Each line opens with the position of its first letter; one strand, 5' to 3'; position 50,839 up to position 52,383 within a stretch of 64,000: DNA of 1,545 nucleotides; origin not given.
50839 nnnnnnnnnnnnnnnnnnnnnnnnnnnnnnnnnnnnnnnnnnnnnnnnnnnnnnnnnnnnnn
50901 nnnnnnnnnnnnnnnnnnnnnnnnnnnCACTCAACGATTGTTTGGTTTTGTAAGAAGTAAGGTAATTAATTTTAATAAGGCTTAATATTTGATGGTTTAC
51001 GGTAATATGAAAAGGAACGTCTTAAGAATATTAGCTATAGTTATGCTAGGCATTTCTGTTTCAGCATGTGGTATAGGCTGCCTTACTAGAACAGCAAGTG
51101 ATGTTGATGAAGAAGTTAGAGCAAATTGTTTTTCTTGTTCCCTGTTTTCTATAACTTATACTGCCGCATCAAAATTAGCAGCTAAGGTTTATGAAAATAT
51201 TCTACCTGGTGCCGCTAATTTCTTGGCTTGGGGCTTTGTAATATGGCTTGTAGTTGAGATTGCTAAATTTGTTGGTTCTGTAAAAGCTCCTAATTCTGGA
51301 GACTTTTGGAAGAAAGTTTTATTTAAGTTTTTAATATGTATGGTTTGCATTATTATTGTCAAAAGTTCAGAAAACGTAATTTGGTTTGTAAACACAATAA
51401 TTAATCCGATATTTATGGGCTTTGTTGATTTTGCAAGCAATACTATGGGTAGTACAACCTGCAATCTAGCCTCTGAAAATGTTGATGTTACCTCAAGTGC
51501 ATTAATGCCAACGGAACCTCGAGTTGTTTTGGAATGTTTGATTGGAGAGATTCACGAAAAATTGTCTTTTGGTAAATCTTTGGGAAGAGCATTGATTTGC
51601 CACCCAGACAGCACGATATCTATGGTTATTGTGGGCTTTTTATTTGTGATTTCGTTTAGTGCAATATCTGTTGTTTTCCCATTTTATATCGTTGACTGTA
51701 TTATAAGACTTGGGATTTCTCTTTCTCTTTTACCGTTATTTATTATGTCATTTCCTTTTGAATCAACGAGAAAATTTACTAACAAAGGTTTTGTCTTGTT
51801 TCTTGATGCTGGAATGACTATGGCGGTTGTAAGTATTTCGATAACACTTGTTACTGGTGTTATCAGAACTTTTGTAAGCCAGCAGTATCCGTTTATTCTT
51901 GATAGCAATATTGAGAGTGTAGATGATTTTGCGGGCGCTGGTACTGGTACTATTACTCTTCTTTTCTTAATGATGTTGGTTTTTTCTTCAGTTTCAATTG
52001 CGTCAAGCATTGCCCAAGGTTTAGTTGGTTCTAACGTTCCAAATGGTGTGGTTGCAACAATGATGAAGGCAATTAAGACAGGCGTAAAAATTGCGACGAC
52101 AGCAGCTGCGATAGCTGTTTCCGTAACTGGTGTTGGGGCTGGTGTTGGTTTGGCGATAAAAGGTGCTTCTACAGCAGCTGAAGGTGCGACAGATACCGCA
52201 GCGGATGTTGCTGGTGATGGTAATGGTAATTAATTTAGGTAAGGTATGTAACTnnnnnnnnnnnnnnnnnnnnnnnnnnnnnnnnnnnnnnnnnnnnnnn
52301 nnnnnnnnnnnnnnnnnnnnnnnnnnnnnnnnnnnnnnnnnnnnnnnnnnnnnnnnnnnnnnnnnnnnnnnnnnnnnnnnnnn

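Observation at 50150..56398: Each VirB6-like paralog carries a different low-complexity C-terminal tail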

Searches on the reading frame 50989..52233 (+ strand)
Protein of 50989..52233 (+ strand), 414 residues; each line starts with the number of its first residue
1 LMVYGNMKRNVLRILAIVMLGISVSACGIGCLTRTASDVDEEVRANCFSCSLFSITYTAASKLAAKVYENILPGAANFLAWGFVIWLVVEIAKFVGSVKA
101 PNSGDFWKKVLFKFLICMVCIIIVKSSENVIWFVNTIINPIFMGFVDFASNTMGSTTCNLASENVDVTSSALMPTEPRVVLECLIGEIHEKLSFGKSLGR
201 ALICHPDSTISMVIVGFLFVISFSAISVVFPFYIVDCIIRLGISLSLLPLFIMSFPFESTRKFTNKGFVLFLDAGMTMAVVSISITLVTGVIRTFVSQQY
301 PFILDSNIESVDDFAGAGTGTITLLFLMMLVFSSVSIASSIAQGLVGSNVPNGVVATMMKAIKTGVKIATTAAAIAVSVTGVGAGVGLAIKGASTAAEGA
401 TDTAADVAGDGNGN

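Call 3: search_protein_families(library=pfam, proteins=[window:50989-52233:+], max_evalue=0.01)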
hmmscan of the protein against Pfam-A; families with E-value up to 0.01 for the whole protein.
window:50989-52233:+ (414 aa): 1 family
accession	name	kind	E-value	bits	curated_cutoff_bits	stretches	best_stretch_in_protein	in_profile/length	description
PF04610.19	TrbL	-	0.00036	20.8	25.9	1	105-329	19-213/215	TrbL/VirB6 plasmid conjugal transfer protein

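Call 4: search_protein_families(library=ncbifam, proteins=[window:50989-52233:+], max_evalue=0.01)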
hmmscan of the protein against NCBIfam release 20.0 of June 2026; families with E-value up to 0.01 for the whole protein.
window:50989-52233:+ (414 aa): 0 families

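Call 24: search_protein_families(library=pfam, alignment_id=A3, max_evalue=0.01)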
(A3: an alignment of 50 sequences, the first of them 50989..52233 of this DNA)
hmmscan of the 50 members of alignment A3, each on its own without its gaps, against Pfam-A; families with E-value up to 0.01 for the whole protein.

A. member 1, window:50989-52233:+ (414 aa): 1 family
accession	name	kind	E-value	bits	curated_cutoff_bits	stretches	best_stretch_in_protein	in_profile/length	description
PF04610.19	TrbL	-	0.00036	20.8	25.9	1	105-329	19-213/215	TrbL/VirB6 plasmid conjugal transfer protein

B. families by the number of members that match (of 50 scanned): 6 families
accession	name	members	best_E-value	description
PF04610.19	TrbL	37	1.8e-11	TrbL/VirB6 plasmid conjugal transfer protein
PF04888.17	SseC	1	0.0031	Secretion system effector C (SseC) like family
PF22638.1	FlgK_D1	1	0.0065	Flagellar hook-associated protein FlgK helical domain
PF03032.20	FSAP_sig_propep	1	0.0089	Frog skin active peptide family signal and propeptide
PF01697.33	Glyco_transf_92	1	0.0089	Glycosyltransferase family 92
PF07749.17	ERp29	1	0.0099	Endoplasmic reticulum protein ERp29, C-terminal domain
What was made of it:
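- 37 of 50 family members hit PF04610, best E 1.8e-11 (call 24).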

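Call 31: find_homologous_proteins(query=A3, max_evalue=1e-10)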
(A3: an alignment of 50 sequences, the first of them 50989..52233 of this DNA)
Query A3 (50 sequences) (414 aa, profile of the alignment): 4 proteins with E <= 1e-10 among 8000 candidates.
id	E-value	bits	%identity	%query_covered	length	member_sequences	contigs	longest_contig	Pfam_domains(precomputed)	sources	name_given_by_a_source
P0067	2.1e-168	580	28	38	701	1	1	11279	-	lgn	-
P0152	6.9e-89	317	100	99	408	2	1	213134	-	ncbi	ncbi:MAG: hypothetical protein AB7U85_03430 [Alphaproteobacteria bacterium]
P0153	3.1e-82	295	70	100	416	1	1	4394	-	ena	-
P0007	5.8e-80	288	58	100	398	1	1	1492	-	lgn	-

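Call 34: find_related_loci(query=A4, collection=genome_contigs, flank=10000)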
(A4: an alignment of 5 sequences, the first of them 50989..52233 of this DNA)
Query A4 (414 aa) in genome_contigs; peptide patterns used: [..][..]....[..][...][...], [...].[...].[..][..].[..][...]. (x = any residue, [..] = any of these).
71 stretches matched a pattern; 2 encode a relative of the query (tblastn E <= 1e-3); 2 distinct loci.
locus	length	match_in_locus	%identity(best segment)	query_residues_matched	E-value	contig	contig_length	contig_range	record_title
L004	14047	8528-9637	25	7-367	5e-34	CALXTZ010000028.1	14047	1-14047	MAG: uncultured Alphaproteobacteria bacterium isolate BRZ_AF__bin11 genome assembly, contig: BRZ_AF__NODE_6738_length_14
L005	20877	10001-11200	25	9-400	1e-33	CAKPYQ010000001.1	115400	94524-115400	MAG: uncultured Alphaproteobacteria bacterium isolate REFINED_METABAT215_TOP10_CONTIGS_1500_ASSEMBLY_K77_MERGED__Hadza_M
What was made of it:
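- Tried and rejected: The p2-orthologue alignment found two distant MAG loci (call 34).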

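Call 37: search_protein_families(library=pfam, proteins=[L004:175-1080:-, L004:1084-2544:-, L004:2659-3642:-, L004:3743-6175:-, L004:6253-6903:-, L004:12701-13672:+, L005:13601-14518:+, L005:14541-15386:+, L005:15455-17143:+, L005:17124-18908:+], max_evalue=0.001)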
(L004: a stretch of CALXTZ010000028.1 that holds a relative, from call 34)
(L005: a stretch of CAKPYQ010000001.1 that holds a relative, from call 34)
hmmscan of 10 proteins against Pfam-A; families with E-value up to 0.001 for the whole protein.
L004:175-1080:- (301 aa): 5 families
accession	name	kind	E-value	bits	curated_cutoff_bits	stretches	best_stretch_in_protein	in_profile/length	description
PF16654.10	DAPDH_C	-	1.5e-12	48.1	30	1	121-178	1-55/154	Diaminopimelic acid dehydrogenase C-terminal domain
PF01408.29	GFO_IDH_MocA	-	4.9e-07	30.9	24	1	4-86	1-87/120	Oxidoreductase family, NAD-binding Rossmann fold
PF02629.25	CoA_binding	-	4.5e-05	24.6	22.3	1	2-89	2-91/97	CoA binding domain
PF01118.30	Semialdhyde_dh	-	8.8e-05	23.3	26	1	5-90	1-95/121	Semialdehyde dehydrogenase, NAD binding domain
PF01113.26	DapB_N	-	0.0001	22.8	25.6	1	4-51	1-51/124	Dihydrodipicolinate reductase, N-terminus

L004:1084-2544:- (486 aa): 4 families
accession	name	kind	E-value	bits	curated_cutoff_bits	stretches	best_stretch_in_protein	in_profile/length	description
PF08323.17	Glyco_transf_5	-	3.9e-80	269.4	22.7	1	6-246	1-239/239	Starch synthase catalytic domain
PF13439.12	Glyco_transf_4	-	1.3e-08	35.5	28.5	1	21-233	2-150/170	Glycosyltransferase Family 4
PF13692.12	Glyco_trans_1_4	-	1e-06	29.5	27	1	306-418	5-118/142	Glycosyl transferases group 1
PF00534.26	Glycos_transf_1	-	4.3e-06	26.8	26.4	1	300-439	13-149/172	Glycosyl transferases group 1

L004:2659-3642:- (327 aa): 0 families

L004:3743-6175:- (810 aa): 0 families

L004:6253-6903:- (216 aa): 0 families

L004:12701-13672:+ (323 aa): 7 families
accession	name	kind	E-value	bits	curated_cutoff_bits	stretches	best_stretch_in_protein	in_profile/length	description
PF01381.28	HTH_3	-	4.3e-22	78.3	23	2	10-61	1-52/55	Helix-turn-helix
PF13560.12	HTH_31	-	1.3e-15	57.8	27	2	9-61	5-58/64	Helix-turn-helix domain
PF12844.13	HTH_19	-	6.1e-15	55.3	30.2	2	10-63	4-57/64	Helix-turn-helix domain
PF04545.22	Sigma70_r4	-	4.3e-08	33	24.1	1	14-40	16-42/50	Sigma-70, region 4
PF13443.12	HTH_26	-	1.5e-07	32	22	0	10-62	2-55/63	Cro/C1-type HTH DNA-binding domain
PF13413.12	HTH_25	-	0.00011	22.4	24.6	0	11-46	3-39/62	Helix-turn-helix domain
PF13384.12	HTH_23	-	0.00081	19.6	24.6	0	10-43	8-42/50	Homeodomain-like domain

L005:13601-14518:+ (305 aa): 6 families
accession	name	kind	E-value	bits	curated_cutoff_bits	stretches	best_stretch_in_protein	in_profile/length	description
PF01381.28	HTH_3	-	2.2e-24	85.7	23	2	10-61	1-52/55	Helix-turn-helix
PF13560.12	HTH_31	-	4.7e-16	59.3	27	2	98-156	2-61/64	Helix-turn-helix domain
PF12844.13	HTH_19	-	6.3e-14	52.1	30.2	2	102-156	4-58/64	Helix-turn-helix domain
PF13443.12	HTH_26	-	1.8e-09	38.1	22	0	10-69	2-62/63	Cro/C1-type HTH DNA-binding domain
PF04545.22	Sigma70_r4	-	6.4e-06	26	24.1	1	14-40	16-42/50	Sigma-70, region 4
PF13384.12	HTH_23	-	0.00073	19.7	24.6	0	10-43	8-42/50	Homeodomain-like domain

L005:14541-15386:+ (281 aa): 0 families

L005:15455-17143:+ (562 aa): 0 families

L005:17124-18908:+ (594 aa): 0 families

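Call 57: search_protein_families(library=pfam, proteins=[L004:3743-6175:-, L004:2659-3642:-, L004:6253-6903:-, L005:15455-17143:+, L005:17124-18908:+, L005:14541-15386:+], max_evalue=10)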
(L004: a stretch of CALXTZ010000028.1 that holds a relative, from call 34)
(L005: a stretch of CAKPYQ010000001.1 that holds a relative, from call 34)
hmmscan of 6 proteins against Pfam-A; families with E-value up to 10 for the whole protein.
L004:3743-6175:- (810 aa): 1 family
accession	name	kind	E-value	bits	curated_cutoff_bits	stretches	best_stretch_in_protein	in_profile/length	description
PF08930.15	DUF1912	-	2.1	9.1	25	1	33-79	23-70/84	Domain of unknown function (DUF1912)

L004:2659-3642:- (327 aa): 0 families

L004:6253-6903:- (216 aa): 6 families
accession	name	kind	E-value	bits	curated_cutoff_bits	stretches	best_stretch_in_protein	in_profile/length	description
PF20667.3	Sec10_N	-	0.037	14.6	27.4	1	93-164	33-104/118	Exocyst complex component Sec10, N-terminal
PF24136.1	DUF7403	-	0.057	14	27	1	138-164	54-80/106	Domain of unknown function (DUF7403)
PF22598.2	CdsD_PD2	-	0.058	13.7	27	1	169-211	7-50/61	CdsD, periplasmic PD2 domain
PF12709.12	Fungal_TACC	-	0.074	14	27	1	96-138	32-74/77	Fungal Transforming acidic coiled-coil (TACC) proteins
PF14023.12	Bestrophin-like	-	0.1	12.5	32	1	72-132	71-134/232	Bestrophin-like domain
PF15463.11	ECM11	-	0.33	11.9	27.1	1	94-153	58-114/133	Extracellular mutant protein 11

L005:15455-17143:+ (562 aa): 0 families

L005:17124-18908:+ (594 aa): 0 families

L005:14541-15386:+ (281 aa): 5 families
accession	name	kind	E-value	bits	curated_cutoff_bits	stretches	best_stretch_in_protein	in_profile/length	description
PF04513.17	Baculo_PEP_C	-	0.012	16.1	38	1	174-234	19-81/140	Baculovirus polyhedron envelope protein, PEP, C terminus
PF08286.16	Spc24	-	0.014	16.1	25.3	1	19-58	43-85/109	Spc24 subunit of Ndc80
PF04108.17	ATG17_like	-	0.017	15.1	43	1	181-275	34-107/355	Autophagy protein ATG17-like domain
PF05524.18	PEP-utilisers_N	-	0.089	13.4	24.4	1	195-231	28-62/121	PEP-utilising enzyme, N-terminal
PF19776.5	DUF6262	-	1.2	9.8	29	1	177-224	60-106/110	Family of unknown function (DUF6262)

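Call 69: find_related_loci(query=A4, collection=metagenome_contigs, flank=10000)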
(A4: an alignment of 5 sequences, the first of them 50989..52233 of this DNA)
Query A4 (414 aa) in metagenome_contigs; peptide patterns used: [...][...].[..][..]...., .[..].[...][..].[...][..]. (x = any residue, [..] = any of these).
600 stretches matched a pattern, but none encodes a relative of the query by tblastn (E <= 1e-3).

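Call 72: find_encoding_contigs(protein=P0153, flank=10000, max_places=3)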
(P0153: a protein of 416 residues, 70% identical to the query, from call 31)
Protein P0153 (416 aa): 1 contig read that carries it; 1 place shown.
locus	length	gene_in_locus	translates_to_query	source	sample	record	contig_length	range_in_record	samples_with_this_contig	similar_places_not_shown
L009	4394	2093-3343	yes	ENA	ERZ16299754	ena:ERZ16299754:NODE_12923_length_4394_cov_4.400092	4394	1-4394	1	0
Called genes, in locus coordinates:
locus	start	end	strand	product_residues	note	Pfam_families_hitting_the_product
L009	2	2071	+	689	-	?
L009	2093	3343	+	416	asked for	-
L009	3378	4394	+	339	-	?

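Call 100: search_protein_families(library=ncbifam, alignment_id=A3, max_evalue=0.01)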
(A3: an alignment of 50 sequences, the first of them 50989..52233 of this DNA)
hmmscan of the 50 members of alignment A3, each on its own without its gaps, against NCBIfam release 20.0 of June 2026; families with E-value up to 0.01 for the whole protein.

A. member 1, window:50989-52233:+ (414 aa): 0 families

B. families by the number of members that match (of 50 scanned): 6 families
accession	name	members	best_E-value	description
NF010426.0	PRK13852.1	3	0.00011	type IV secretion system protein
NF009450.0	PRK12808.1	1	0.0018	flagellin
NF040942.2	hypo_ExtJ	1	0.0023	selenite/tellurite reduction operon protein ExtJ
NF033928.1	alph_xenorhab_A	1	0.0035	alpha-xenorhabdolysin family binary toxin subunit A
NF005504.0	PRK07118.1-3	1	0.0085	Fe-S cluster domain-containing protein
NF010415.0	PRK13841.1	1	0.0099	conjugal transfer protein TrbL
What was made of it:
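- On TrbL/VirB6 (Pfam PF04610): Three members hit NCBIfam PRK13852 (a T4SS protein) and one hits TrbL (call 100).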
